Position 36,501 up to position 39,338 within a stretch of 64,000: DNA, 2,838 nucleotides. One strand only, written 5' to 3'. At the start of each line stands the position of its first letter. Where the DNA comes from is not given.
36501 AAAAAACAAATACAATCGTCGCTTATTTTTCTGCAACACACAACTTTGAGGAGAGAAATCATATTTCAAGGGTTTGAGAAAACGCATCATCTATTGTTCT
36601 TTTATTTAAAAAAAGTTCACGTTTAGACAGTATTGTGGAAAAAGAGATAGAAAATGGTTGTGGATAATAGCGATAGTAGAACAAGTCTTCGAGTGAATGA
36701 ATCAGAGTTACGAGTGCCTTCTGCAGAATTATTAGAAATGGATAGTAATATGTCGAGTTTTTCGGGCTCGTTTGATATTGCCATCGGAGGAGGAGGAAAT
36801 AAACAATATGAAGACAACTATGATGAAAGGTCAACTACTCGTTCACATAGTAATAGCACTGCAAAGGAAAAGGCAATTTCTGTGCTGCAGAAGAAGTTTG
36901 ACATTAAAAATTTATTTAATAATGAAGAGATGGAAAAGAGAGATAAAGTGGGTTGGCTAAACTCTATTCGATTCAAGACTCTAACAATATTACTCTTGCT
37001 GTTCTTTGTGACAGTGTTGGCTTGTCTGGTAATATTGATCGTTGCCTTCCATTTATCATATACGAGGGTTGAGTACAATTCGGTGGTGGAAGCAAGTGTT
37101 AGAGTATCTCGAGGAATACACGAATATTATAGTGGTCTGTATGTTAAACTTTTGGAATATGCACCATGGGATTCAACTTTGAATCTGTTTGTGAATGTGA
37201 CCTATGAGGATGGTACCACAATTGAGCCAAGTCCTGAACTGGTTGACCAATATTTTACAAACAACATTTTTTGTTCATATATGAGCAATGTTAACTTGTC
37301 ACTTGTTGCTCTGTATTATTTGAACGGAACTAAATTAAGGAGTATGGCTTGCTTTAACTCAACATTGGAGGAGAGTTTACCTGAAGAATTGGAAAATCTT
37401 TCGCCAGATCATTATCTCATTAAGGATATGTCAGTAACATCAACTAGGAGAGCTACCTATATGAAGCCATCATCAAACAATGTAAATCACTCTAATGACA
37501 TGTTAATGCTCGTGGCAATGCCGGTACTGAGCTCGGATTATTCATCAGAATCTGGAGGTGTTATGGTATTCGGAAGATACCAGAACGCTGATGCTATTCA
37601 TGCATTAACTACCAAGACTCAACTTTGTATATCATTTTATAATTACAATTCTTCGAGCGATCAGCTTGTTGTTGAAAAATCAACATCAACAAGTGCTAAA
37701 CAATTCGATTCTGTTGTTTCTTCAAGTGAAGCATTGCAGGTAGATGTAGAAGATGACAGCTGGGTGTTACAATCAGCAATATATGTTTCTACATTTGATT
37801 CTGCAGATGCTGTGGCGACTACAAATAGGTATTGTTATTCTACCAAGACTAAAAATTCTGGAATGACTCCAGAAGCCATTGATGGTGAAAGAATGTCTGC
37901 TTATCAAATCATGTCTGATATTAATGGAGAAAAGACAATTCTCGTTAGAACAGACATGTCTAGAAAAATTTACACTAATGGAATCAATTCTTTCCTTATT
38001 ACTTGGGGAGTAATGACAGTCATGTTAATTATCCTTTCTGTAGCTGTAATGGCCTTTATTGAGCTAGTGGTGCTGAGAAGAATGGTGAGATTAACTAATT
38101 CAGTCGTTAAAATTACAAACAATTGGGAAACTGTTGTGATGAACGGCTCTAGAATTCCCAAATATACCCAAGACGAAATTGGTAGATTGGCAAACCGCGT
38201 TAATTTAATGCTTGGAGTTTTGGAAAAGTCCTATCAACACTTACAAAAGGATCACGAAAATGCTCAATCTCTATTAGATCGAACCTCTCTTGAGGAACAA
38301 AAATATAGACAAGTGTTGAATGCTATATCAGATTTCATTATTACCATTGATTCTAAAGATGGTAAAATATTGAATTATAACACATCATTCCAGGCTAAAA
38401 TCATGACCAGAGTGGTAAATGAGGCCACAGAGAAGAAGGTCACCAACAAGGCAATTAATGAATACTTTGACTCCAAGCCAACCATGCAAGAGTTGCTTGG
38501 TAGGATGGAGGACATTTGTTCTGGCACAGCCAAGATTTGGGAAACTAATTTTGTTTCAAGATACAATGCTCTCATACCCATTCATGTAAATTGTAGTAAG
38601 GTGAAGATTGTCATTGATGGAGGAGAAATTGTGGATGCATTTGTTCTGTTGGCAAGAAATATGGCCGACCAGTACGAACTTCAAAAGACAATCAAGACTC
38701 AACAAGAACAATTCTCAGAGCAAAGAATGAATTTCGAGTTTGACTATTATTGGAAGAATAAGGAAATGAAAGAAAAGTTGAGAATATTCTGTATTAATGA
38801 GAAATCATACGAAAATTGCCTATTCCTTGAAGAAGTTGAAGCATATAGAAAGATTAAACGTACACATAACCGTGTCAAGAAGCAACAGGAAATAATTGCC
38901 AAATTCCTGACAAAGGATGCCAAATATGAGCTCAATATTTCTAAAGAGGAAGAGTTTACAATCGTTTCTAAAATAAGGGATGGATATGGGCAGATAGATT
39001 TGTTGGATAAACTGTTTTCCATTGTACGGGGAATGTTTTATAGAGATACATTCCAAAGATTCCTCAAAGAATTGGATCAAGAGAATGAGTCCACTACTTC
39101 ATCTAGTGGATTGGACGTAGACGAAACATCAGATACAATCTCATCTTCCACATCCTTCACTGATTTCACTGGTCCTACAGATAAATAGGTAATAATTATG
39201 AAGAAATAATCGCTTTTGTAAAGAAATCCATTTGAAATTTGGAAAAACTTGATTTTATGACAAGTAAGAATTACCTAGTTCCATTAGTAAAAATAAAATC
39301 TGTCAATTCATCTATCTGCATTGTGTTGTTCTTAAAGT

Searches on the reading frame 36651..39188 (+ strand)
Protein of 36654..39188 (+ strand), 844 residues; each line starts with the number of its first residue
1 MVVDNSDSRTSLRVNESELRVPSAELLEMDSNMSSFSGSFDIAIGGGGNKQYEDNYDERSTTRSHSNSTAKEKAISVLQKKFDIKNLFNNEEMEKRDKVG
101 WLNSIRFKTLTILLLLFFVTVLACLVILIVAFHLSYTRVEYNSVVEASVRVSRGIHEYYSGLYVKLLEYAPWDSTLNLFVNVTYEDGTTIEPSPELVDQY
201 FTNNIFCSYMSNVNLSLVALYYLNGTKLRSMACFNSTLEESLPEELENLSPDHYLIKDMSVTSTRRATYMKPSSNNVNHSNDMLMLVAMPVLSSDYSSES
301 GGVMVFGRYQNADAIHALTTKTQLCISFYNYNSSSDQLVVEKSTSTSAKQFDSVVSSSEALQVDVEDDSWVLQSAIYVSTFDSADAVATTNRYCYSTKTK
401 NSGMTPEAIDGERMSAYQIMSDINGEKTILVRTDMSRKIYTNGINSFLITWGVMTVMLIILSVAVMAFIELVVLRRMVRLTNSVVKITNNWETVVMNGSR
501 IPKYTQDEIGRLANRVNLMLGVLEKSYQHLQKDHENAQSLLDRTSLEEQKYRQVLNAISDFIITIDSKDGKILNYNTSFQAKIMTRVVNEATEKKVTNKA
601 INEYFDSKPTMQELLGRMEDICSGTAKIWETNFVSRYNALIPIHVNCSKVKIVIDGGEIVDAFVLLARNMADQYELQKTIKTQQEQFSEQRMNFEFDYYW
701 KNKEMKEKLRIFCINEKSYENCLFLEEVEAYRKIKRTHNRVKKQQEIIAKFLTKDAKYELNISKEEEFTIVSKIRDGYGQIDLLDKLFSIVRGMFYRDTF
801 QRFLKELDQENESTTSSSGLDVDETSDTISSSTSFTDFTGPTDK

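Call 15: find_encoding_contigs(protein=window:36654-39188:+, flank=1000, max_places=4)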
Protein window:36654-39188:+ (844 aa): no gene with exactly this product is on record in the collection.

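Call 26: search_protein_families(library=pfam, max_evalue=0.001, proteins=[window:36651-39185:+])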
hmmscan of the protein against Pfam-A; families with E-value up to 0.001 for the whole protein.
window:36651-39185:+ (845 aa): 2 families
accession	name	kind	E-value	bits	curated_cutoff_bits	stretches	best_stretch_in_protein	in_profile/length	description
PF00615.24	RGS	-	1.2e-10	42.3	23.9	1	698-806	3-110/117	Regulator of G protein signaling domain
PF05228.19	CHASE4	-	7.1e-10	39.6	26.2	1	168-330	14-140/140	CHASE4 domain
